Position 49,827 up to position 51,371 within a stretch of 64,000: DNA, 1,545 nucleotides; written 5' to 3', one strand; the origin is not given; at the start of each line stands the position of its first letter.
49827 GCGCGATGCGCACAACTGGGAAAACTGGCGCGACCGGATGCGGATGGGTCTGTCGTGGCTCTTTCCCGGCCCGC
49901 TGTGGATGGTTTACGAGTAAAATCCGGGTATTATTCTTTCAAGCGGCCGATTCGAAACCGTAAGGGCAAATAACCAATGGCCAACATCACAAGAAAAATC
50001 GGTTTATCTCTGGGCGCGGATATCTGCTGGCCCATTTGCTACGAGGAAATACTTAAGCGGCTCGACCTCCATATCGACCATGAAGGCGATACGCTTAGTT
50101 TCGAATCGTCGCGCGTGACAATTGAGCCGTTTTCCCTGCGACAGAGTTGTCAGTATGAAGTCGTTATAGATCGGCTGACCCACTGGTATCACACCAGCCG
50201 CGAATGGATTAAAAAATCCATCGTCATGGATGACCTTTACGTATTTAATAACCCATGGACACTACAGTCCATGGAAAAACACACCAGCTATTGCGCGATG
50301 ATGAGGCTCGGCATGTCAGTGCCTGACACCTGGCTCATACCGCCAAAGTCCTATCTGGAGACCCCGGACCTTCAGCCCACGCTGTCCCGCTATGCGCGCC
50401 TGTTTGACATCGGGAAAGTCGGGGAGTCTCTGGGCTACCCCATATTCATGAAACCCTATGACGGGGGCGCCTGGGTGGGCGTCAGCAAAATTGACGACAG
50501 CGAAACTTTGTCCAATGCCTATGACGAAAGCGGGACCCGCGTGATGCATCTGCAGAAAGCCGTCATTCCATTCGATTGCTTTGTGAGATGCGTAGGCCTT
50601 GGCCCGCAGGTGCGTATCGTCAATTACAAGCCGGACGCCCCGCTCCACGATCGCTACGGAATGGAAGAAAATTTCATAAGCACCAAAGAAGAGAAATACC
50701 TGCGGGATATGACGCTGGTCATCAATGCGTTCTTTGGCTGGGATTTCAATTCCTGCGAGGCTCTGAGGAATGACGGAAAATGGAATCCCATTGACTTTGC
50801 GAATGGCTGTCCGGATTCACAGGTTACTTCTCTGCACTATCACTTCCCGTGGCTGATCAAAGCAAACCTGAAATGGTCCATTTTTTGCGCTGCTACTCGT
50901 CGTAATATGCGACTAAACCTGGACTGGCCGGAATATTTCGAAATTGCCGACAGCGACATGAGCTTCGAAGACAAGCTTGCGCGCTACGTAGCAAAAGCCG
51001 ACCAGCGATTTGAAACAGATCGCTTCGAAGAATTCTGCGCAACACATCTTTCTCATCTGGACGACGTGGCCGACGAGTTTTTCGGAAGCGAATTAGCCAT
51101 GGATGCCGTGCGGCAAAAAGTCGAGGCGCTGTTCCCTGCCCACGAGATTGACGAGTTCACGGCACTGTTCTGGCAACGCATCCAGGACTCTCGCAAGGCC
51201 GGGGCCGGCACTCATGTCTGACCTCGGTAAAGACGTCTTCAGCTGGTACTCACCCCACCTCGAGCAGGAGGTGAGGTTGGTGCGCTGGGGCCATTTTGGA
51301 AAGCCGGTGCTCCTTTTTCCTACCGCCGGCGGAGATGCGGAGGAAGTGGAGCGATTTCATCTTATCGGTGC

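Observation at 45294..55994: glgC and glgA interleaved with four ATP-grasp ligases, two esterases and an S51-like protein: candidate undescribed storage-polymer modification system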

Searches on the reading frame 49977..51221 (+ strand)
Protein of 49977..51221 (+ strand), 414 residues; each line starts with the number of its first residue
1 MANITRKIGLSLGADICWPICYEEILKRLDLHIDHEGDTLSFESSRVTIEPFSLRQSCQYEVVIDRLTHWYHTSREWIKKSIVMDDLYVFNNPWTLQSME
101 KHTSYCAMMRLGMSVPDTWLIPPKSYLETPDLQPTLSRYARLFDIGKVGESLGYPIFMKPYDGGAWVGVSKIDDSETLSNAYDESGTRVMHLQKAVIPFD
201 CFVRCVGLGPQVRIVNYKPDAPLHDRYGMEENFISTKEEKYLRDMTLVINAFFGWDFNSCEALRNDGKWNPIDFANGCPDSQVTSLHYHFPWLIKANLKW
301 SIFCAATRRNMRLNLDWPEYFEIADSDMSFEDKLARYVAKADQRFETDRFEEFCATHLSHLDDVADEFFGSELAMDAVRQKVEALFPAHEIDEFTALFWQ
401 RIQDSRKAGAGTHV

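Call 3: search_protein_families(library=pfam, proteins=[window:49977-51221:+], max_evalue=0.01)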
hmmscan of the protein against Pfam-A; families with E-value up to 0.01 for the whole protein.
window:49977-51221:+ (414 aa): 1 family
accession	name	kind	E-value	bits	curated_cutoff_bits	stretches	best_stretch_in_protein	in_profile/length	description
PF07478.18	Dala_Dala_lig_C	-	0.00023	21.2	24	1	147-185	30-68/204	D-ala D-ala ligase C-terminus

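Call 4: search_protein_families(library=ncbifam, proteins=[window:49977-51221:+], max_evalue=0.01)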
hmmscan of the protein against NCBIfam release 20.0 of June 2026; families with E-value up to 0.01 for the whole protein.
window:49977-51221:+ (414 aa): 14 families
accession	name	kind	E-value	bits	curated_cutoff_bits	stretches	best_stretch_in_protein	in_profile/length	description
NF002526.0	PRK01966.1-2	equivalog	3.1e-05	23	449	1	146-184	170-208/362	D-alanine--D-alanine ligase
NF002528.0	PRK01966.1-4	subfamily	0.00017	20.5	262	1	144-185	175-216/366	D-alanine--D-alanine ligase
NF000207.3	D_ala_D_ser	equivalog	0.00018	20.8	520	1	146-210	162-226/342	D-alanine--D-serine ligase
NF000091.3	D_ala_D_ser_VanG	exception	0.00018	20.5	495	1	144-185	164-205/344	D-alanine--D-serine ligase VanG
NF002525.0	PRK01966.1-1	equivalog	0.00035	19.6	457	1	141-184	167-210/364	D-alanine--D-alanine ligase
TIGR01205.1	D_ala_D_alaTIGR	subfamily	0.00058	18.9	245.65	1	149-185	142-178/318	D-alanine--D-alanine ligase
NF002378.0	PRK01372.1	subfamily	0.00094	18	243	1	135-185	125-166/305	D-alanine--D-alanine ligase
NF002529.0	PRK01966.1-5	equivalog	0.0012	17.8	472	1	146-184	159-197/348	D-alanine--D-alanine ligase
NF009406.0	PRK12767.1-5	equivalog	0.0025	16.9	271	1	151-186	146-181/327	carbamoyl phosphate synthase-like protein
NF000206.1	D_ala_D_lac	equivalog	0.0032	16.5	550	1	150-187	162-199/342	D-alanine--(R)-lactate ligase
NF002527.0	PRK01966.1-3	equivalog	0.0034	16.6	310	1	148-184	151-187/332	D-alanine--D-alanine ligase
NF011170.0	PRK14572.1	equivalog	0.0041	16.2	489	1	150-183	168-201/351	D-alanyl-alanine synthetase A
NF012215.1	D_ala_D_lac_VanD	exception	0.0044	16.4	700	1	149-187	161-199/343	D-alanine--(R)-lactate ligase VanD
NF000093.1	D_ala_D_ser_VanN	exception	0.0049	16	700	1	147-200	164-219/343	D-alanine--D-serine ligase VanN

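Call 14: find_homologous_proteins(query=window:49977-51221:+)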
Query window:49977-51221:+ (414 aa): 7451 proteins with E <= 0.001 among 8000 candidates; the best 120 are listed.
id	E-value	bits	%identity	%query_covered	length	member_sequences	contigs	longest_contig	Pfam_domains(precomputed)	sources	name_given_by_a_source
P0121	2.6e-249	846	84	100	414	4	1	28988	-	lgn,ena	-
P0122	1.3e-243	827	81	100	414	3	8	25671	-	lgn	-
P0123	1.5e-243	827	84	98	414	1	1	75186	-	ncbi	-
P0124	1.7e-234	797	80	100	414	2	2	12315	-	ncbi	-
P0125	1.9e-228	777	78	99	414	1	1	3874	-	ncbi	-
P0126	1.2e-220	751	75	100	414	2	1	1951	-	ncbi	-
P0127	3.4e-216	736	73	99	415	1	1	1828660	-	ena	-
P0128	1.0e-215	735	74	99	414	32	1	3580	-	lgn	-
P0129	2.3e-214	730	73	98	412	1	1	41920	-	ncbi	-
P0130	6.8e-213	726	69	100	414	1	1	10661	-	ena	-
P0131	8.7e-212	722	72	99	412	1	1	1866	-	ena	-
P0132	1.2e-211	721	72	99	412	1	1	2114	-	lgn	-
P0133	2.6e-211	720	71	100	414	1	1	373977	-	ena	-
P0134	5.0e-211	719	71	100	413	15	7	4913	-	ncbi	-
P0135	2.6e-210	717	71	99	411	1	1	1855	-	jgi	jgi:hypothetical protein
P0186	3.3e-207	707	70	98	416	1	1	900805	-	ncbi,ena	-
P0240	6.1e-206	703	69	99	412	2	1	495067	-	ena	-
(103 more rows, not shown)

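Call 15: find_related_loci(query=window:49977-51221:+, collection=genome_contigs, flank=10000)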
Query window:49977-51221:+ (414 aa) in genome_contigs; peptide patterns used: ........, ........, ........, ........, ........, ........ (x = any residue, [..] = any of these).
404 stretches matched a pattern; 381 encode a relative of the query (tblastn E <= 1e-3); the best 80 are kept; 80 distinct loci.
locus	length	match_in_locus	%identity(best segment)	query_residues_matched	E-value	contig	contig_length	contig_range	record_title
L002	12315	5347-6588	80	1-414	0e+0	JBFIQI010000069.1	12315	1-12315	MAG: Gammaproteobacteria bacterium isolate Mix_sand12.2021.10.Z.8 k141_265960_length_12315_cov_10.0000, whole genome sho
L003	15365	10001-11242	81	1-414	0e+0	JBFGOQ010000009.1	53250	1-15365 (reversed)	MAG: Gammaproteobacteria bacterium isolate Mix_sand04.2021.02.D.21 k141_455178_length_53250_cov_11.2489, whole genome sh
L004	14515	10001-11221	74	1-407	0e+0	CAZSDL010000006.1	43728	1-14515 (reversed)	MAG TPA_asm: uncultured Woeseiaceae bacterium isolate SRP072547_co1_311 genome assembly, contig: NODE_902_length_43728_c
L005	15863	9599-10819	74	1-407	0e+0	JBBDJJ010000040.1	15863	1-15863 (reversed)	MAG: Woeseia sp. isolate LejiaA_59_31 Lejia_A_5341_length_15863_cov_18, whole genome shotgun sequence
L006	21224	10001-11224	72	1-408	0e+0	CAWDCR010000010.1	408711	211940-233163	MAG: uncultured Gammaproteobacteria bacterium isolate MFD02832.bin.2.39 genome assembly, contig: contig_6446, whole geno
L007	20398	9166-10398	70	1-411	0e+0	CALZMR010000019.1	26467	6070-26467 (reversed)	MAG: uncultured Woeseiaceae bacterium isolate FO_M_Gamma_090 genome assembly, contig: scaffold_1902, whole genome shotgu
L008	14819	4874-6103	70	1-410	0e+0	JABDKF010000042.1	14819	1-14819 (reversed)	MAG: Woeseia sp. isolate SS_bin_42 k127_2094286, whole genome shotgun sequence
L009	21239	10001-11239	70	1-412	0e+0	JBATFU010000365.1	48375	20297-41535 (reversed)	MAG: Woeseia sp. isolate MFD10352_ilm_asm_bin13 k127_59409, whole genome shotgun sequence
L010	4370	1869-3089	71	1-407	0e+0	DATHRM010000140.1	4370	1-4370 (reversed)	MAG TPA_asm: Woeseiaceae bacterium isolate SMAG_U16025 k141_457086, whole genome shotgun sequence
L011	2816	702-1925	71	1-408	0e+0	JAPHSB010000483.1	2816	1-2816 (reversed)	MAG: Lysobacterales bacterium isolate N3D-Bin_16_1 c_000000689403, whole genome shotgun sequence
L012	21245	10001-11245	70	1-413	0e+0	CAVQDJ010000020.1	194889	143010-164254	MAG: uncultured Gammaproteobacteria bacterium isolate MFD03551.bin.1.137 genome assembly, contig: contig_93765, whole ge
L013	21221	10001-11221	70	1-407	0e+0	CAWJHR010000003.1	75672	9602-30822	MAG: uncultured Gammaproteobacteria bacterium isolate MFD03551.bin.3.68 genome assembly, contig: contig_15523, whole gen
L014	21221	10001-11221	71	1-407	0e+0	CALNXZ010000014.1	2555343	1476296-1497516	MAG: uncultured Gammaproteobacteria bacterium isolate LOGT_bin.0049 genome assembly, contig: contig_18532, whole genome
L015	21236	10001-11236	69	1-412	0e+0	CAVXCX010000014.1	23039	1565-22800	MAG: uncultured Gammaproteobacteria bacterium isolate MFD03551.bin.1.75 genome assembly, contig: contig_48902, whole gen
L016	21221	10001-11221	71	1-407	0e+0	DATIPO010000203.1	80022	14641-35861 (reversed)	MAG TPA_asm: Acidobacteriota bacterium isolate SMAG_U15852 k141_190369, whole genome shotgun sequence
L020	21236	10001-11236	70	1-412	0e+0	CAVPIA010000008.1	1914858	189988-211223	MAG: uncultured Gammaproteobacteria bacterium isolate MFD09964.bin.1.93 genome assembly, contig: contig_9033, whole geno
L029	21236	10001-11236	69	1-412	0e+0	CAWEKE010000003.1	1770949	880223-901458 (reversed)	MAG: uncultured Gammaproteobacteria bacterium isolate MFD09779.bin.1.375 genome assembly, contig: contig_14646, whole ge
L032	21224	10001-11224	68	1-408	0e+0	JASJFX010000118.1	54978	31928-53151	MAG: Lysobacterales bacterium isolate ChSd.bin.45 ChesSed_k141_856640, whole genome shotgun sequence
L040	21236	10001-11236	67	1-411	0e+0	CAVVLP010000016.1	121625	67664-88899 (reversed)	MAG: uncultured Gammaproteobacteria bacterium isolate MFD03551.bin.1.67 genome assembly, contig: contig_85032, whole gen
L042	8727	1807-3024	69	1-406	0e+0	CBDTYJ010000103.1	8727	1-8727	MAG TPA_asm: uncultured Gammaproteobacteria bacterium isolate ERR2431959_maxbin2_4 genome assembly, contig: ERZ23878264.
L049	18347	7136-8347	68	1-403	0e+0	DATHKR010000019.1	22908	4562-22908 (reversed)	MAG TPA_asm: Kofleriaceae bacterium isolate SMAG_U12585 k141_617389, whole genome shotgun sequence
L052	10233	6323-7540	69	1-406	0e+0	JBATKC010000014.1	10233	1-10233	MAG: Gammaproteobacteria bacterium isolate MFD10235_ilm_asm_bin5 k127_141588, whole genome shotgun sequence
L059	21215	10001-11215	68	1-406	0e+0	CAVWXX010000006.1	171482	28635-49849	MAG: uncultured Gammaproteobacteria bacterium isolate MFD03804.bin.1.241 genome assembly, contig: contig_28794, whole ge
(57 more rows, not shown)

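Call 18: search_solved_structures(query=window:49977-51221:+, max_evalue=10, show_alignments=2)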
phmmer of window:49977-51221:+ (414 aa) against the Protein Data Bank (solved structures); distinct sequences matched with E-value up to 10: 25.
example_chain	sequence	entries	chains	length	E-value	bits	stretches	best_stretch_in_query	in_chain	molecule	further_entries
5nrh_A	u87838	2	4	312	0.033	16.5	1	120-226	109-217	D-alanine--D-alanine ligase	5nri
3se7_A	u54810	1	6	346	0.033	16.4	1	150-212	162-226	VanA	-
4egq_A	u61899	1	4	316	0.034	16.4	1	120-226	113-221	D-alanine--D-alanine ligase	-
1e4e_A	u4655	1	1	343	0.11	14.7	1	148-228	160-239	VANCOMYCIN/TEICOPLANIN A-TYPE RESISTANCE PROTEIN VANA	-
1e4e_B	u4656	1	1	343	0.11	14.7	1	148-228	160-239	VANCOMYCIN/TEICOPLANIN A-TYPE RESISTANCE PROTEIN VANA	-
4eg0_A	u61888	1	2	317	0.12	14.6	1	141-225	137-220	D-alanine--D-alanine ligase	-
7u56_A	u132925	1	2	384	0.12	14.6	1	136-179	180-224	D-alanine--D-alanine ligase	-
3i12_A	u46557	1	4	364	0.2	13.9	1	137-175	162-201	D-alanine-D-alanine ligase A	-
3q1k_A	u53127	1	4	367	0.2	13.9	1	137-175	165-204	D-alanine--D-alanine ligase A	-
5d8d_A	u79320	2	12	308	0.28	13.4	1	141-185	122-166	D-alanine--D-alanine ligase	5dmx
3k3p_A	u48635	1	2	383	0.35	13.1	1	145-181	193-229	D-alanine--D-alanine ligase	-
8fff_A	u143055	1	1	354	0.36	13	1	147-183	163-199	D-alanine--D-alanine ligase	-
2i80_A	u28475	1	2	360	0.37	13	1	147-183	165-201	D-alanine-D-alanine ligase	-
2i87_A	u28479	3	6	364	0.37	13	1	147-183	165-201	D-alanine-D-alanine ligase | D-alanine--D-alanine ligase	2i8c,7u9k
3n8d_A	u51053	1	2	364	0.38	13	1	147-183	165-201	D-alanine--D-alanine ligase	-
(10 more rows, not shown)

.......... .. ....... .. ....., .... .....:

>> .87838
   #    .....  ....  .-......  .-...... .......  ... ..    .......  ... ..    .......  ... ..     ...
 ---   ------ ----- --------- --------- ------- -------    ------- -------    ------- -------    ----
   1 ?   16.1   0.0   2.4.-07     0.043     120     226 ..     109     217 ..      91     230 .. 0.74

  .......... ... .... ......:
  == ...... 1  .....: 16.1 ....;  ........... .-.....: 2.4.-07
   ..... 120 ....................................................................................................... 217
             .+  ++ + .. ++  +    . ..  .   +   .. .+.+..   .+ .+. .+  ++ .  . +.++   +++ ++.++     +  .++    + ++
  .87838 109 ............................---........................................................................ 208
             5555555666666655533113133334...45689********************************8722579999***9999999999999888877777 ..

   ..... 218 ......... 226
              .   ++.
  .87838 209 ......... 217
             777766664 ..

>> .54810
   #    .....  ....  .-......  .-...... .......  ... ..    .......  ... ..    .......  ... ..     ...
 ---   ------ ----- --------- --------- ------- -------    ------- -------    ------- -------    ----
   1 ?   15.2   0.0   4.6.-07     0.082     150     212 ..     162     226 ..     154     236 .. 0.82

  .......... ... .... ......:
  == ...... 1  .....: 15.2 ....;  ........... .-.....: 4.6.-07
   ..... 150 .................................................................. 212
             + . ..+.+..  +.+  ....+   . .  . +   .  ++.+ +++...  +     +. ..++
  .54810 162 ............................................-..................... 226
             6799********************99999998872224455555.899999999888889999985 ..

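Call 31: predict_structure(alignment_id=A1)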
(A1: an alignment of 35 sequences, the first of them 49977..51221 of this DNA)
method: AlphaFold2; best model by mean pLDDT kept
length: 414 residues; sequences in the alignment: 35
mean_pLDDT: 76.0   pTM: 0.80
mean pLDDT of the five models: 76.0, 69.9, 65.6, 65.1, 60.9
residues with pLDDT >= 90: 137; 70-90: 134; 50-70: 77; < 50: 66
segments of 3 or more residues with pLDDT < 50: 69-71, 93-100, 120-128, 141-143, 150-170, 187-192, 275-283, 412-414
pLDDT, mean of each block of 10 residues (from residue 1): 92 76 96 93 85 73 71 65 85 48 72 70 46 54 49 43 41 64 56 57 86 82 72 90 92 82 83 53 63 93 94 81 94 97 95 96 95 93 81 89 81 43
secondary structure, 60 per line:
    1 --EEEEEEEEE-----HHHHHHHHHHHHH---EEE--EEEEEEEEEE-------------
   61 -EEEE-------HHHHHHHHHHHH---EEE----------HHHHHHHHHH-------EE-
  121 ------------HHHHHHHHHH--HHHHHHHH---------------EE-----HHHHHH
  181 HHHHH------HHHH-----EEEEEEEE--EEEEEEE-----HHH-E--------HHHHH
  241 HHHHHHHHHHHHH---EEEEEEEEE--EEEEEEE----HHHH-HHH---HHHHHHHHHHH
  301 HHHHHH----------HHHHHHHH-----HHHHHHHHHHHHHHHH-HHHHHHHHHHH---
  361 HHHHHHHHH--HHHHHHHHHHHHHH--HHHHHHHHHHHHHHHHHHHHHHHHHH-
elements in order: E3-11 H17-29 E33-35 E38-47 E62-65 H73-84 E88-90 H101-110 H133-142 H145-152 H175-185 H192-195 E201-208 E211-217 H236-253 E257-265 E268-274 H279-282 H290-306 H317-324 H330-345 H347-357 H361-369 H372-385 H388-413
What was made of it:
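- Closest known: Protein or peptide C-terminal ATP-grasp ligases. Different: AGdiv has an extra C-terminal helical domain, and no Pfam family covers it (calls 3, 31).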

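Call 35: fold_search(model_id=the predicted structure, library=pdb)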
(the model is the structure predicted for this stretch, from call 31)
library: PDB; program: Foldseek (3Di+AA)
matches with E <= 10: 823; with E <= 0.001: 46
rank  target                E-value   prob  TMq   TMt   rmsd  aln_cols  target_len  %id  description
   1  5ig9_C                1.9e-05  1.00  0.32  0.40  10.6       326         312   12  Crystal structure of macrocyclase MdnC bound with precursor peptide MdnA from Microcystis aeruginosa MRC (released 2016-09-21)
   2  5ig9_G                2.1e-05  1.00  0.30  0.39  11.2       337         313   11  Crystal structure of macrocyclase MdnC bound with precursor peptide MdnA from Microcystis aeruginosa MRC (released 2016-09-21)
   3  5ig9_D                2.2e-05  1.00  0.31  0.40  11.5       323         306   12  Crystal structure of macrocyclase MdnC bound with precursor peptide MdnA from Microcystis aeruginosa MRC (released 2016-09-21)
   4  7mgv_A                2.5e-05  1.00  0.38  0.45  10.6       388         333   12  Chryseobacterium gregarium RiPP-associated ATP-grasp ligase in complex with ADP, and a leader and core peptide (released 2021-06-23)
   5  5ig9_H                2.9e-05  1.00  0.34  0.44  10.1       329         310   13  Crystal structure of macrocyclase MdnC bound with precursor peptide MdnA from Microcystis aeruginosa MRC (released 2016-09-21)
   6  5ig9_A                3.8e-05  1.00  0.31  0.40  11.8       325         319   11  Crystal structure of macrocyclase MdnC bound with precursor peptide MdnA from Microcystis aeruginosa MRC (released 2016-09-21)
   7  8oxe                  4.0e-05  1.00  0.35  0.46   9.3       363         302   11  Inositol 1,3,4-trisphosphate 5/6-kinase 1 from Solanum tuberosum (StITPK1) in complex with ADP/Mg2+ (released 2024-03-27)
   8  5ig9_E                4.0e-05  1.00  0.32  0.41  10.8       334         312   10  Crystal structure of macrocyclase MdnC bound with precursor peptide MdnA from Microcystis aeruginosa MRC (released 2016-09-21)
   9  7m4s_A                4.4e-05  1.00  0.34  0.44  10.1       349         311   11  Crystal structure of macrocyclase AMdnB from Anabaena sp. PCC 7120 (released 2021-11-03)
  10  5ig9_F                8.2e-05  1.00  0.31  0.40  11.0       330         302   11  Crystal structure of macrocyclase MdnC bound with precursor peptide MdnA from Microcystis aeruginosa MRC (released 2016-09-21)
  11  7m4s_B                9.6e-05  1.00  0.33  0.41   9.4       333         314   10  Crystal structure of macrocyclase AMdnB from Anabaena sp. PCC 7120 (released 2021-11-03)
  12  5ig9_B                1.2e-04  1.00  0.31  0.41  10.9       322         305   12  Crystal structure of macrocyclase MdnC bound with precursor peptide MdnA from Microcystis aeruginosa MRC (released 2016-09-21)
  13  3se7_D                1.2e-04  1.00  0.32  0.39   9.7       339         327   14  ancient VanA (released 2011-09-14)
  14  3r5x_B                1.4e-04  1.00  0.37  0.49  10.1       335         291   12  Crystal Structure of D-alanine--D-Alanine Ligase from Bacillus anthracis complexed with ATP (released 2011-04-06)
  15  1z2n                  1.4e-04  1.00  0.38  0.48   9.5       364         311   10  Inositol 1,3,4-trisphosphate 5/6-kinase complexed Mg2+/ADP (released 2005-04-19)
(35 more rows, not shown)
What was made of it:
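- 49977..51221 (+): AGdiv, a divergent ATP-grasp protein with an extra C-terminal helical domain; the most conserved gene of the module (414 aa). The AF2 model has pLDDT 76 and is ATP-grasp-like, closest to MdnC/MdnB, RiPP ligases, Ddl, LysX, RimK and ITPK1 (calls 31, 35).
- Closest known: Protein or peptide C-terminal ATP-grasp ligases. Same: These are the fold neighbours of AGdiv (call 35).
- MdnC and MdnB are the best fold matches for AGdiv (call 35). AGdiv resembles RimK and LysX as well as MdnC (call 35). AGdiv's fold neighbours (MdnC, RiPP ligases, RimK, LysX) all act on peptide or protein substrates (call 35).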

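Call 37: search_protein_families(library=pfam, proteins=[L012:15970-17517:+, L049:9206-11143:+, L012:17577-18875:+, L052:182-1651:-, L020:2593-3825:-, L042:5040-6086:-, L032:17641-18921:-, L040:18045-19262:-, L029:6128-7018:-, L059:2720-4135:-], max_evalue=0.001)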
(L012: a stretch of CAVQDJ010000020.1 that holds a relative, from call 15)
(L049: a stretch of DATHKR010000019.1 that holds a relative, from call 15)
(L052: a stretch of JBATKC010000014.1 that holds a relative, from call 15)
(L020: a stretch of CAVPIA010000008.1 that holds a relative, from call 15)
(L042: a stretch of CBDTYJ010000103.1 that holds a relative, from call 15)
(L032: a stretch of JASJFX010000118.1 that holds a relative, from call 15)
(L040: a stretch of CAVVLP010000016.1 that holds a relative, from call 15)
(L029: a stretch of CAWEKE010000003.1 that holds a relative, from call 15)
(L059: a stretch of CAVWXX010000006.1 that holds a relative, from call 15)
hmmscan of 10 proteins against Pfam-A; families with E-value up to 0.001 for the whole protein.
L012:15970-17517:+ (515 aa): 3 families
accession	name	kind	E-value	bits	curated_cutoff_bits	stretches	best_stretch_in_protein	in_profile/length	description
PF24923.1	ATP-grasp_IQCH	-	9.3e-27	94.5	27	2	265-402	127-265/266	IQCH-like, ATP-grasp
PF18105.7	PGM1_C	-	3.3e-13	49.4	22.5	1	436-484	2-50/54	PGM1 C-terminal domain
PF02655.19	ATP-grasp_3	-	2.7e-05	24.7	23.2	1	274-385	63-160/160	ATP-grasp domain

L049:9206-11143:+ (645 aa): 2 families
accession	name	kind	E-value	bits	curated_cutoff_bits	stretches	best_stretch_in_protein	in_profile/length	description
PF00571.33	CBS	-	5.4e-27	94.3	24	2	574-625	1-53/57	CBS domain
PF04107.18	GCS2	-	2.6e-09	37.3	21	1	49-161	2-113/291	Glutamate-cysteine ligase family 2(GCS2)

L012:17577-18875:+ (432 aa): 2 families
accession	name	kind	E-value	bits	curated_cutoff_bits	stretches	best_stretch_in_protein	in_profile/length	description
PF01071.24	GARS_A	-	6.5e-14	52.6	27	1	99-284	2-192/194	Phosphoribosylglycinamide synthetase, ATP-grasp (A) domain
PF02843.22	GARS_C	-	1.9e-07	31.8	34.8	1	371-415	48-92/92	Phosphoribosylglycinamide synthetase, C domain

L052:182-1651:- (489 aa): 5 families
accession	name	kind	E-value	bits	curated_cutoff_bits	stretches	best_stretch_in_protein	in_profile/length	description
PF14401.11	RLAN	-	2.7e-47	160.6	25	1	26-172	2-149/150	RimK-like ATPgrasp N-terminal domain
PF02655.19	ATP-grasp_3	-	8.5e-05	23.1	23.2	1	280-451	1-154/160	ATP-grasp domain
PF08443.16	RimK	-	0.00015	21.9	21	0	286-458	7-171/188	RimK-like ATP-grasp domain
PF14243.11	R2K_3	-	0.00036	21.2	26.3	1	320-454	45-152/169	ATP-grasp domain, R2K clade family 3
PF07478.18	Dala_Dala_lig_C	-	0.00096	19.1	24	0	290-455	2-177/204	D-ala D-ala ligase C-terminus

L020:2593-3825:- (410 aa): 1 family
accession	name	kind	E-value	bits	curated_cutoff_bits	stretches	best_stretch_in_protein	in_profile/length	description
PF04107.18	GCS2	-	1.1e-25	91.1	21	1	13-289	1-277/291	Glutamate-cysteine ligase family 2(GCS2)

L042:5040-6086:- (348 aa): 0 families

L032:17641-18921:- (426 aa): 0 families

L040:18045-19262:- (405 aa): 1 family
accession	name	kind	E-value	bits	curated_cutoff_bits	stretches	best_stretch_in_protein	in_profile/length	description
PF01066.26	CDP-OH_P_transf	-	2.1e-10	41.6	22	1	188-291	3-95/152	CDP-alcohol phosphatidyltransferase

L029:6128-7018:- (296 aa): 2 families
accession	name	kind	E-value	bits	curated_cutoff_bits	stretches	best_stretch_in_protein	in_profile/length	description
PF14378.12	PAP2_3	-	2.4e-11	44.2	27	1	61-194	39-188/190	PAP2 superfamily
PF01569.27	PAP2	-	2.3e-08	34.3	27.2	1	123-200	44-124/130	PAP2 superfamily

L059:2720-4135:- (471 aa): 0 families
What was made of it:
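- The CBS domains on the GCS2 ligase suggest control by energy state (call 37).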

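Call 54: search_protein_families(library=padloc, proteins=[window:49977-51221:+], max_evalue=0.001)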
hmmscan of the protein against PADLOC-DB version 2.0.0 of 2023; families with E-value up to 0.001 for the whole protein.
window:49977-51221:+ (414 aa): 0 families

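Call 59: search_protein_representatives(alignment_id=A1)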
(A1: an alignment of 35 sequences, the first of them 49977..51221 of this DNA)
Query: 35 sequences, 414 profile positions. Proteins with E-value up to 0.001 (for the whole library): 1428; up to 1e-10: 869; up to 1e-30: 303. The best 150 are listed.
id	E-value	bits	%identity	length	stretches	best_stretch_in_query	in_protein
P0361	1.7e-186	636.8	-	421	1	1-411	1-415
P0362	1.7e-158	544.6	-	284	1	27-290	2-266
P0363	5.2e-148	510.0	-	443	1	40-313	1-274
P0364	1.9e-137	475.2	-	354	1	128-410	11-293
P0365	3.0e-127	441.6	-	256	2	193-368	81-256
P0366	9.4e-127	440.0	-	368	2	48-236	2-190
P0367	2.0e-118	412.6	-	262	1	158-408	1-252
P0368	5.1e-117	407.9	-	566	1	28-409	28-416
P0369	1.9e-116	406.0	-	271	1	1-210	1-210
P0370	1.4e-114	399.9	-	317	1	67-328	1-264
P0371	1.9e-110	386.3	-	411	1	63-357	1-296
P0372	5.3e-109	381.5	-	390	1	135-407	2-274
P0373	7.4e-108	377.8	-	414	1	4-311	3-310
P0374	1.1e-107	377.2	-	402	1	12-410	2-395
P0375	7.2e-107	374.5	-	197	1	1-196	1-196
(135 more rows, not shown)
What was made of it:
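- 49977..51221 (+): At 50% clustering, one representative takes all full-length orthologues (call 59).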
